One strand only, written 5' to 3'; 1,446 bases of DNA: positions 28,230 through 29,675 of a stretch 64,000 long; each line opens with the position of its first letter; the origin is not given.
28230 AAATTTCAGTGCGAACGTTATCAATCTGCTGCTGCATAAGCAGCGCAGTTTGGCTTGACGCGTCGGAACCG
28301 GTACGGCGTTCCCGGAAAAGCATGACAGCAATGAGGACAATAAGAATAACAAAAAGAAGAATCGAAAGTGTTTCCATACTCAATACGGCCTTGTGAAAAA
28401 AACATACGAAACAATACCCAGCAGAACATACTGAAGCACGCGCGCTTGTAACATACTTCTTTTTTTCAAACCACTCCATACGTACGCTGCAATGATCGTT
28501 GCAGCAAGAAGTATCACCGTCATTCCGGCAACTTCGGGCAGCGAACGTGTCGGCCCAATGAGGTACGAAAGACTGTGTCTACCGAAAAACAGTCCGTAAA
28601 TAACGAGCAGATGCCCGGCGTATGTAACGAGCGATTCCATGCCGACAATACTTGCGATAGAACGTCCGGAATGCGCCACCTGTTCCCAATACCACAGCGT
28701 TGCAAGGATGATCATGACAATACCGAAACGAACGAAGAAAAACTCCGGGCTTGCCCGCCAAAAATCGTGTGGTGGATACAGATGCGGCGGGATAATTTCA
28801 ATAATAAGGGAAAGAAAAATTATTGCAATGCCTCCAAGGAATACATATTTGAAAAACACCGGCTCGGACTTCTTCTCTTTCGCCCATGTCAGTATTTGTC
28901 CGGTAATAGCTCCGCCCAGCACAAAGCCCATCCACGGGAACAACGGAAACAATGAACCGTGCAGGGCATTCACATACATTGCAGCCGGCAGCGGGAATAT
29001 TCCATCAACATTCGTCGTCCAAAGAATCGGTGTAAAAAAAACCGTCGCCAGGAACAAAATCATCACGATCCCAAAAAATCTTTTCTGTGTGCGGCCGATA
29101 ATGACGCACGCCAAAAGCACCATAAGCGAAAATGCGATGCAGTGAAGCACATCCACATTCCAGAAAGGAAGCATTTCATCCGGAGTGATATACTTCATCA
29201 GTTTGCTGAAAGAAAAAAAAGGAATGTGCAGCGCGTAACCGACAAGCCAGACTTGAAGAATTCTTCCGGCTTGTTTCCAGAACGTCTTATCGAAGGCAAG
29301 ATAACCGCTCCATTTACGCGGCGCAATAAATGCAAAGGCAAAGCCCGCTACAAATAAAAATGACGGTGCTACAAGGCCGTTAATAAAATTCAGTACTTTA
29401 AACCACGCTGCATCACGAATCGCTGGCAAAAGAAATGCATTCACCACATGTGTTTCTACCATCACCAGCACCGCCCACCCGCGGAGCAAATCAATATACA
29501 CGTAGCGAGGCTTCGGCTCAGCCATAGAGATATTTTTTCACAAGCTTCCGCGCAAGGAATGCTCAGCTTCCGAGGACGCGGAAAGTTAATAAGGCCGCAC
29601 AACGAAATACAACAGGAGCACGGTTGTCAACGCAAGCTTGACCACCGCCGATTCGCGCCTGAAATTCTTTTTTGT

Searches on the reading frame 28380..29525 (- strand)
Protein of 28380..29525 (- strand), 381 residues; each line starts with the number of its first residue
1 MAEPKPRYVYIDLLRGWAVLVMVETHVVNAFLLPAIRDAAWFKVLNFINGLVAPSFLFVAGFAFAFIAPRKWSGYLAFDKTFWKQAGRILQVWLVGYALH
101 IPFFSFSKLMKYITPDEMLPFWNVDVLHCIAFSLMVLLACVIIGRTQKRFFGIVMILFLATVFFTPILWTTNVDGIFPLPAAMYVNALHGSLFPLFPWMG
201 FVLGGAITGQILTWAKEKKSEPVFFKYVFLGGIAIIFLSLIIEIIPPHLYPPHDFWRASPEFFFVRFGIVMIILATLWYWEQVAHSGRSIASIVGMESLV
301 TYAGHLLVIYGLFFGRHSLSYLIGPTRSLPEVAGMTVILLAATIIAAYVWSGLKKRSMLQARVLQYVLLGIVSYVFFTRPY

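Call 4: search_protein_families(library=pfam, proteins=[window:28380-29525:-])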
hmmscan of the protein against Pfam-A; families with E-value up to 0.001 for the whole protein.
window:28380-29525:- (381 aa): 1 family
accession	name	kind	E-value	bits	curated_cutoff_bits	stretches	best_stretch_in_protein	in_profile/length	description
PF07786.18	HGSNAT_cat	-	1.1e-14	55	22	1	7-219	1-191/222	Heparan-alpha-glucosaminide N-acetyltransferase, catalytic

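Call 5: search_protein_families(library=ncbifam, proteins=[window:28380-29525:-])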
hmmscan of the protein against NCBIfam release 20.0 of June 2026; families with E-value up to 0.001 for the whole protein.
window:28380-29525:- (381 aa): 0 families

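Call 9: find_encoding_contigs(protein=window:28380-29525:-, flank=10000, max_places=6)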
Protein window:28380-29525:- (381 aa): 2 contigs read that carry it; 1 place shown.
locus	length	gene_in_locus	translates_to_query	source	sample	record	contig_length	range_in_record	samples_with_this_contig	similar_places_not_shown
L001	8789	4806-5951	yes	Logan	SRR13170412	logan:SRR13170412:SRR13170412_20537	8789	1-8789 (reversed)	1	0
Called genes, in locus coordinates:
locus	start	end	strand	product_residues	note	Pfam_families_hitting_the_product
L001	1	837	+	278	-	?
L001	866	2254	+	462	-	PF01029:NusB, PF22458:RsmF-B_ferredox, PF01135:PCMT (faint), PF01189:Methyltr_RsmB-F, PF01728:FtsJ (weak), PF13847:Methyltransf_31 (weak)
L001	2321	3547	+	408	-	PF00155:Aminotran_1_2, PF00266:Aminotran_5 (weak)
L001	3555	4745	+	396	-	PF07786:HGSNAT_cat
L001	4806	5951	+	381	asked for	PF07786:HGSNAT_cat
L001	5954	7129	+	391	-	PF06009: (faint), PF02646:RmuC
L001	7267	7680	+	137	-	-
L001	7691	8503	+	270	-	PF00303:Thymidylat_synt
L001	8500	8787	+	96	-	?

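Call 51: search_protein_families(library=pfam, proteins=[window:28380-29525:-], max_evalue=5)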
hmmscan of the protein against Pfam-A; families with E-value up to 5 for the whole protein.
window:28380-29525:- (381 aa): 2 families
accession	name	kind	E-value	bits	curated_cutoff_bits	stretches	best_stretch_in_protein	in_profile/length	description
PF07786.18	HGSNAT_cat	-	1.1e-14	55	22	1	7-219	1-191/222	Heparan-alpha-glucosaminide N-acetyltransferase, catalytic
PF12159.13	DUF3593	-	0.56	10.7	25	1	75-143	12-80/88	Protein of unknown function (DUF3593)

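Call 63: find_related_loci(query=A4, collection=metagenome_contigs, flank=6000)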
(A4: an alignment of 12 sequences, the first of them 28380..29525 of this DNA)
Query A4 (381 aa) in metagenome_contigs; peptide patterns used: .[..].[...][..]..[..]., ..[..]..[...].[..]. (x = any residue, [..] = any of these).
539 stretches matched a pattern; 415 encode a relative of the query (tblastn E <= 1e-3); the best 80 are kept; 80 distinct loci.
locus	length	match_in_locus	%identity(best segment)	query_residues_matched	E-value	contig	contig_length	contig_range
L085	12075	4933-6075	59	1-381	2e-149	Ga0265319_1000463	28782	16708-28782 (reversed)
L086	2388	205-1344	58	2-381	1e-154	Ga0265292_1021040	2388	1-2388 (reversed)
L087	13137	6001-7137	57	1-380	3e-144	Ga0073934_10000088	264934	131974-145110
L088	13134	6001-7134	60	4-381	1e-143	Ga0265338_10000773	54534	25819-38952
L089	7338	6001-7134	59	4-381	1e-143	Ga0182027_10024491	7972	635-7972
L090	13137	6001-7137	59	3-381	2e-143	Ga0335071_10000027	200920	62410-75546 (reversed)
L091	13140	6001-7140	58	2-381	1e-142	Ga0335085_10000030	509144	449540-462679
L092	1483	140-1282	59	1-381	1e-155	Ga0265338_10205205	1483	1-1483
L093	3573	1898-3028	59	5-381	8e-147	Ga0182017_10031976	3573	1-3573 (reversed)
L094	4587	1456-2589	58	4-381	5e-144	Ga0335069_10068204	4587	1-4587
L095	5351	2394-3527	58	4-381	5e-143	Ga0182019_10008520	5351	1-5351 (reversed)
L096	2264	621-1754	59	4-381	2e-150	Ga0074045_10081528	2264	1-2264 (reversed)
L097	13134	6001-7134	58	4-381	4e-140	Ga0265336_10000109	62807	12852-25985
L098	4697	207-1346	56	1-381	2e-139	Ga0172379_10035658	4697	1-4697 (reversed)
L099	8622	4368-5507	55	1-381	2e-134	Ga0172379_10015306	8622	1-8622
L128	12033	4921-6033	42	4-367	4e-78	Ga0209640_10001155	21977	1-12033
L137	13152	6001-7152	41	7-380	3e-75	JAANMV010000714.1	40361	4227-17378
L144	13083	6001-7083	41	3-357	2e-74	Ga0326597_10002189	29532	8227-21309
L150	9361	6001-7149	41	4-380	4e-73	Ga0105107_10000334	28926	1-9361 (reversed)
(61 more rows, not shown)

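Call 66: search_protein_families(library=pfam, proteins=[L137:2060-2941:+, L137:2922-4250:+, L137:4219-4701:+, L137:7196-9013:+, L144:1912-2883:+, L144:2893-4299:+, L144:4378-4752:+, L144:7261-8016:+, L144:8013-9893:+, L128:6346-7293:+], max_evalue=0.0001)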
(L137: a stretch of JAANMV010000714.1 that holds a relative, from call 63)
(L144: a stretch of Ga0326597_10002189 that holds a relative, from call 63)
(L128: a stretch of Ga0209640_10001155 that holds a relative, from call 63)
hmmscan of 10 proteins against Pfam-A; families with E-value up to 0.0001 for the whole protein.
L137:2060-2941:+ (293 aa): 1 family
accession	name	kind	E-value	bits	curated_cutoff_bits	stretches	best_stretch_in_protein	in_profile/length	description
PF00494.24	SQS_PSY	-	8.6e-84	281.8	26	1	10-261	2-261/263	Squalene/phytoene synthase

L137:2922-4250:+ (442 aa): 8 families
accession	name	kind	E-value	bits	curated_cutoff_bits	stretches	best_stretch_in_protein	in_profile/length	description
PF01593.30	Amino_oxidase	-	4.6e-50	171.6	19.8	1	18-435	1-440/443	Flavin containing amine oxidoreductase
PF13450.12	NAD_binding_8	-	1.3e-14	54.6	21.9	1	13-79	1-67/68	NAD(P)-binding Rossmann-like domain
PF01266.30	DAO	-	2.8e-09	37.4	27.9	1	11-45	2-36/353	FAD dependent oxidoreductase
PF00890.30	FAD_binding_2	-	4.6e-07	29.8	20.4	1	11-46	2-37/414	FAD binding domain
PF12831.13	FAD_oxidored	-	1.6e-06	28.1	27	1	11-47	2-38/416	FAD dependent oxidoreductase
PF03486.20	HI0933_like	-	3.9e-06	26.9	50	0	11-44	3-36/244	HI0933-like protein Rossmann domain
PF13454.12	NAD_binding_9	-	2.5e-05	24.7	21.8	0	12-49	1-42/155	FAD-NAD(P)-binding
PF01946.23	Thi4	-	7e-05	22.6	26.2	0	10-47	19-57/235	Thi4 family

L137:4219-4701:+ (160 aa): 1 family
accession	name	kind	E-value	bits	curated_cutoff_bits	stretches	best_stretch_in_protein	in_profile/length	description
PF00072.30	Response_reg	-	4.1e-22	78.9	30.2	1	43-154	1-110/111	Response regulator receiver domain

L137:7196-9013:+ (605 aa): 6 families
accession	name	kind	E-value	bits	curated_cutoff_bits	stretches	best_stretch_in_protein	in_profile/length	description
PF00128.31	Alpha-amylase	-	6.6e-38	131.5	22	1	196-475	14-356/446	Alpha amylase, catalytic domain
PF02837.24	Glyco_hydro_2_N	-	7.3e-16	59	28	1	24-144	3-137/169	Glycosyl hydrolases family 2, sugar binding domain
PF14701.12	hDGE_amylase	-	3e-06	27.1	27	1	198-292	19-115/439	Glycogen debranching enzyme, glucanotransferase domain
PF16657.11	Malt_amylase_C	-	7e-06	26.5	27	1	523-600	8-74/75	Maltogenic Amylase, C-terminal domain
PF01055.32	Glyco_hydro_31_2nd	-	7.5e-05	22.7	23.5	0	255-407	62-213/328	Glycosyl hydrolases family 31 TIM-barrel domain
PF11941.14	DUF3459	-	7.9e-05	23.4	22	0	499-554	2-59/90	Domain of unknown function (DUF3459)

L144:1912-2883:+ (323 aa): 1 family
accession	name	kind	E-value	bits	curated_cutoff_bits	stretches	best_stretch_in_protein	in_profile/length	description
PF00494.24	SQS_PSY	-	2.5e-82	276.9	26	1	52-303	2-261/263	Squalene/phytoene synthase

L144:2893-4299:+ (468 aa): 10 families
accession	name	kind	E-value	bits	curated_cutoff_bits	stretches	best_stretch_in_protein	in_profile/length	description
PF01593.30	Amino_oxidase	-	2e-56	192.6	19.8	1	22-444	1-439/443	Flavin containing amine oxidoreductase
PF13450.12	NAD_binding_8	-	3.5e-14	53.3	21.9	1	17-82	1-66/68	NAD(P)-binding Rossmann-like domain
PF01266.30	DAO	-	6.2e-12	46.1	27.9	1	14-428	1-339/353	FAD dependent oxidoreductase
PF07992.20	Pyr_redox_2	-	5.6e-07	29.7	26.1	0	7-51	137-180/291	Pyridine nucleotide-disulphide oxidoreductase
PF12831.13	FAD_oxidored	-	1.8e-06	28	27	1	15-51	2-38/416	FAD dependent oxidoreductase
PF00890.30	FAD_binding_2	-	3.2e-06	27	20.4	1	14-50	1-37/414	FAD binding domain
PF01494.25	FAD_binding_3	-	5.4e-06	26.3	22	1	14-44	3-33/349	FAD binding domain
PF01134.28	GIDA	-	6.3e-06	25.9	22.1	0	15-44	2-31/391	Glucose inhibited division protein A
PF01946.23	Thi4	-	1.3e-05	25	26.2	1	14-51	19-57/235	Thi4 family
PF03486.20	HI0933_like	-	4.3e-05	23.5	50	0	14-48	2-36/244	HI0933-like protein Rossmann domain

L144:4378-4752:+ (124 aa): 1 family
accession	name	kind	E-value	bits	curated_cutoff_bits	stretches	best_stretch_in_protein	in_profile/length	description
PF00072.30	Response_reg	-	5.3e-23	81.8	30.2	1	7-118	1-110/111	Response regulator receiver domain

L144:7261-8016:+ (251 aa): 1 family
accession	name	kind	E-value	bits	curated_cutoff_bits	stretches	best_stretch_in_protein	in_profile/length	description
PF00300.27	His_Phos_1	-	1.7e-34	119.6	21.7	1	6-128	1-118/194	Histidine phosphatase superfamily (branch 1)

L144:8013-9893:+ (626 aa): 7 families
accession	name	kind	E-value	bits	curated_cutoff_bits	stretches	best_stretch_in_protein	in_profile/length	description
PF00128.31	Alpha-amylase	-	4.7e-39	135.3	22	2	214-326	14-113/446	Alpha amylase, catalytic domain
PF02837.24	Glyco_hydro_2_N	-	7.9e-17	62.1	28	1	42-162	3-137/169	Glycosyl hydrolases family 2, sugar binding domain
PF14701.12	hDGE_amylase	-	2.5e-08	33.9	27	1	222-310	25-115/439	Glycogen debranching enzyme, glucanotransferase domain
PF16657.11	Malt_amylase_C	-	3.2e-06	27.6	27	1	537-617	5-74/75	Maltogenic Amylase, C-terminal domain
PF11941.14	DUF3459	-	4.2e-06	27.5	22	1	515-571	1-59/90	Domain of unknown function (DUF3459)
PF22666.2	Glyco_hydro_2_N2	-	2.4e-05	24.9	27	1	95-158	51-117/167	Glycosyl hydrolase 2 galactose-binding domain-like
PF01055.32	Glyco_hydro_31_2nd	-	7e-05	22.8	23.5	0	273-422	62-211/328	Glycosyl hydrolases family 31 TIM-barrel domain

L128:6346-7293:+ (315 aa): 2 families
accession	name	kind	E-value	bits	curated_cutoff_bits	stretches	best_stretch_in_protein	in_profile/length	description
PF14720.11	NiFe_hyd_SSU_C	-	2e-28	99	27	1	234-312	1-80/80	NiFe/NiFeSe hydrogenase small subunit C-terminal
PF01058.29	Oxidored_q6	-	7.7e-25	87.5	27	1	52-212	1-127/128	NADH ubiquinone oxidoreductase, 20 Kd subunit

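Call 68: search_protein_families(library=ncbifam, proteins=[L137:2060-2941:+, L137:2922-4250:+, L144:1912-2883:+, L144:2893-4299:+, L150:2138-3028:+, L150:2998-4314:+, L128:936-1778:+, L128:1817-3166:+], max_evalue=1e-10)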
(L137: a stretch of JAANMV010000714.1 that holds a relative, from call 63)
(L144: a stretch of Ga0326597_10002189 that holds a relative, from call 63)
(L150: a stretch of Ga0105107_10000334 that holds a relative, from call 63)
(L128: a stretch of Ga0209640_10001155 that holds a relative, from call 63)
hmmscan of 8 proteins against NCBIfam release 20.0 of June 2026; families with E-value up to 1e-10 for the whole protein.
L137:2060-2941:+ (293 aa): 5 families
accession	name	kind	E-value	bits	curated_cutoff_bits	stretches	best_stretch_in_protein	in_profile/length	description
TIGR03465.1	HpnD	equivalog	6.7e-94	313.8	278.6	1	9-273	2-266/267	presqualene diphosphate synthase HpnD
NF045686.1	PhytoSynCyanob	equivalog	7.5e-65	219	550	1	6-274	25-306/310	15-cis-phytoene synthase CrtB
TIGR03464.1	HpnC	equivalog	2.5e-57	194.4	250.45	1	16-269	9-263/267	squalene synthase HpnC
NF045921.1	PhytnSynCrtBRhod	equivalog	2.5e-38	132.3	500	1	7-267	12-271/307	15-cis-phytoene synthase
NF042419.1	Phyto_syn_CrtB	equivalog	5.1e-36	124.8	480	1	15-267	17-278/306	15-cis-phytoene synthase CrtB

L137:2922-4250:+ (442 aa): 7 families
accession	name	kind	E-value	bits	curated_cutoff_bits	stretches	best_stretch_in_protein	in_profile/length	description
TIGR03467.1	HpnE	equivalog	2.2e-125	419.4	283.05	1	11-437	1-428/430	hydroxysqualene dehydroxylase HpnE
TIGR02731.1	phytoene_desat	equivalog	1.2e-33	116.6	569.4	1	11-435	2-450/453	15-cis-phytoene desaturase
TIGR02732.1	zeta_caro_desat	equivalog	1.7e-29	103.1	622.15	1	11-248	2-250/474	9,9'-di-cis-zeta-carotene desaturase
NF005560.0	PRK07233.1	equivalog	4.4e-27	95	252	1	11-286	3-267/435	hypothetical protein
TIGR00562.1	proto_IX_ox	equivalog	7.3e-16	57.8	97.85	1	9-188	3-174/470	protoporphyrinogen oxidase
NF008845.0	PRK11883.1-5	equivalog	5e-14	51.5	560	0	214-424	230-452/468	protoporphyrinogen oxidase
TIGR02734.1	crtI_fam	subfamily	3.7e-12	45.7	238.1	0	11-66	1-54/504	phytoene desaturase family protein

L144:1912-2883:+ (323 aa): 5 families
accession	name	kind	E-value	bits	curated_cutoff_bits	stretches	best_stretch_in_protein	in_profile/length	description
TIGR03465.1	HpnD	equivalog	4.4e-89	298.1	278.6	1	51-315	2-266/267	presqualene diphosphate synthase HpnD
NF045686.1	PhytoSynCyanob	equivalog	2e-65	220.9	550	1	46-316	23-306/310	15-cis-phytoene synthase CrtB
TIGR03464.1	HpnC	equivalog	6.6e-59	199.6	250.45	1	57-310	8-262/267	squalene synthase HpnC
NF042419.1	Phyto_syn_CrtB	equivalog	4.1e-39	134.9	480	1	47-309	7-278/306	15-cis-phytoene synthase CrtB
NF045921.1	PhytnSynCrtBRhod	equivalog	1.8e-37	129.4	500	1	49-309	12-271/307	15-cis-phytoene synthase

L144:2893-4299:+ (468 aa): 10 families
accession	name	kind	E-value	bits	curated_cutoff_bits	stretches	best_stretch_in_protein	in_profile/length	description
TIGR03467.1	HpnE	equivalog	2.2e-126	422.7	283.05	1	15-443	1-424/430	hydroxysqualene dehydroxylase HpnE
TIGR02731.1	phytoene_desat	equivalog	4.9e-38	131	569.4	1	15-443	2-448/453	15-cis-phytoene desaturase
TIGR02732.1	zeta_caro_desat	equivalog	1.2e-32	113.5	622.15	1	15-320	2-323/474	9,9'-di-cis-zeta-carotene desaturase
NF005560.0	PRK07233.1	equivalog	4.9e-24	84.9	252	1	14-446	2-427/435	hypothetical protein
NF008845.0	PRK11883.1-5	equivalog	1.2e-17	63.3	560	0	236-444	242-462/468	protoporphyrinogen oxidase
TIGR00562.1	proto_IX_ox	equivalog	7e-16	57.9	97.85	0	12-92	2-82/470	protoporphyrinogen oxidase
NF005547.0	PRK07208.1-3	equivalog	5.7e-13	48.4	380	0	12-101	4-92/465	hypothetical protein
TIGR02734.1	crtI_fam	subfamily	3.5e-12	45.8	238.1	0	15-70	1-54/504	phytoene desaturase family protein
NF045637.1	carotdesatCrtDProt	equivalog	3.7e-12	45.6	580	0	15-71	1-55/485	1-hydroxycarotenoid 3,4-desaturase CrtD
TIGR02733.1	desat_CrtD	equivalog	5.3e-11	41.9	549.7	0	13-76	2-62/492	C-3',4' desaturase CrtD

L150:2138-3028:+ (296 aa): 5 families
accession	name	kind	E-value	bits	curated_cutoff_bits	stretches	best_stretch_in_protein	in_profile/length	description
TIGR03465.1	HpnD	equivalog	9e-91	303.6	278.6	1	9-273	2-266/267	presqualene diphosphate synthase HpnD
NF045686.1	PhytoSynCyanob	equivalog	8.8e-61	205.7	550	1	7-273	26-305/310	15-cis-phytoene synthase CrtB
TIGR03464.1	HpnC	equivalog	1.1e-55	189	250.45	1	16-269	9-263/267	squalene synthase HpnC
NF045921.1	PhytnSynCrtBRhod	equivalog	4.9e-38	131.3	500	1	7-267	12-271/307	15-cis-phytoene synthase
NF042419.1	Phyto_syn_CrtB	equivalog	5.7e-36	124.6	480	1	10-267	12-278/306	15-cis-phytoene synthase CrtB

L150:2998-4314:+ (438 aa): 6 families
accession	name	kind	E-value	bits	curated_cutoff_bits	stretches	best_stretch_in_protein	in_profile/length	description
TIGR03467.1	HpnE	equivalog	1.5e-125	419.9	283.05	1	9-431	1-428/430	hydroxysqualene dehydroxylase HpnE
TIGR02731.1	phytoene_desat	equivalog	5.2e-30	104.6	569.4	1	9-428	2-449/453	15-cis-phytoene desaturase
TIGR02732.1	zeta_caro_desat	equivalog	8.6e-21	74.4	622.15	1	9-258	2-265/474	9,9'-di-cis-zeta-carotene desaturase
NF005560.0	PRK07233.1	equivalog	1.2e-20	73.8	252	1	9-286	3-270/435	hypothetical protein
TIGR02734.1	crtI_fam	subfamily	4.6e-13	48.7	238.1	0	9-50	1-42/504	phytoene desaturase family protein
NF045637.1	carotdesatCrtDProt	equivalog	5e-13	48.4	580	0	9-64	1-54/485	1-hydroxycarotenoid 3,4-desaturase CrtD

L128:936-1778:+ (280 aa): 5 families
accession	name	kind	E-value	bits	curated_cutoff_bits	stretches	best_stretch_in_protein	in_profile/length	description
TIGR03465.1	HpnD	equivalog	7.5e-91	303.8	278.6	1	9-273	2-266/267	presqualene diphosphate synthase HpnD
NF045686.1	PhytoSynCyanob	equivalog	8.2e-67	225.5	550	1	8-274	27-306/310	15-cis-phytoene synthase CrtB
TIGR03464.1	HpnC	equivalog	1.8e-59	201.4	250.45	1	9-268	2-262/267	squalene synthase HpnC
NF042419.1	Phyto_syn_CrtB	equivalog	1.6e-35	123.2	480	1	20-265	22-276/306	15-cis-phytoene synthase CrtB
NF045921.1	PhytnSynCrtBRhod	equivalog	5.9e-35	121.2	500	1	11-265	16-269/307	15-cis-phytoene synthase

L128:1817-3166:+ (449 aa): 7 families
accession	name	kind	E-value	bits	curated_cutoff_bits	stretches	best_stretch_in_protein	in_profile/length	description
TIGR03467.1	HpnE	equivalog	2.6e-124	415.8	283.05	1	5-433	1-421/430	hydroxysqualene dehydroxylase HpnE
TIGR02731.1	phytoene_desat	equivalog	1.3e-29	103.2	569.4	1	5-437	2-449/453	15-cis-phytoene desaturase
NF005560.0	PRK07233.1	equivalog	2.9e-29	102.2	252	1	4-419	2-406/435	hypothetical protein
TIGR02732.1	zeta_caro_desat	equivalog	1.7e-22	80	622.15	1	5-243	2-247/474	9,9'-di-cis-zeta-carotene desaturase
NF045637.1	carotdesatCrtDProt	equivalog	2.7e-12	46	580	0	5-60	1-54/485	1-hydroxycarotenoid 3,4-desaturase CrtD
TIGR00562.1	proto_IX_ox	equivalog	1.1e-11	44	97.85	0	3-128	3-121/470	protoporphyrinogen oxidase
TIGR02734.1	crtI_fam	subfamily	4.2e-11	42.2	238.1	0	5-60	1-54/504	phytoene desaturase family protein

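Call 73: search_protein_families(library=pfam, alignment_id=A5, max_evalue=0.00001)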
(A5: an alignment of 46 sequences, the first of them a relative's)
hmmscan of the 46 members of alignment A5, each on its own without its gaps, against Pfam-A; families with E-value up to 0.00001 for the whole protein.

A. member 1, L115:102-752:- (216 aa): 0 families

B. families by the number of members that match (of 46 scanned): 54 families (the first 25 are shown)
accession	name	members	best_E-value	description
PF18962.6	Por_Secre_tail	5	1.1e-11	Secretion system C-terminal sorting domain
PF01975.23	SurE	2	2e-68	Survival protein SurE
PF00072.30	Response_reg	2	6.5e-26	Response regulator receiver domain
PF03571.21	Peptidase_M49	2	1.2e-17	Peptidase family M49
PF00490.27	ALAD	1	5.4e-156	Delta-aminolevulinic acid dehydratase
PF24249.1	DUF7452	1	4.4e-155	Domain of unknown function (DUF7452)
PF01515.24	PTA_PTB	1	9.2e-122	Phosphate acetyl/butaryl transferase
PF02548.21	Pantoate_transf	1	8.2e-115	Ketopantoate hydroxymethyltransferase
PF05221.23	AdoHcyase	1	5.6e-77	S-adenosyl-L-homocysteine hydrolase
PF00158.32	Sigma54_activat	1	2.4e-67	Sigma-54 interaction domain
PF02773.21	S-AdoMet_synt_C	1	3.6e-66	S-adenosylmethionine synthetase, C-terminal domain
PF01112.23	Asparaginase_2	1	7.6e-66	Asparaginase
PF00670.27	AdoHcyase_NAD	1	2.1e-54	S-adenosyl-L-homocysteine hydrolase, NAD binding domain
PF01863.23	YgjP-like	1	1.8e-52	YgjP-like, metallopeptidase domain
PF01593.30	Amino_oxidase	1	2.3e-51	Flavin containing amine oxidoreductase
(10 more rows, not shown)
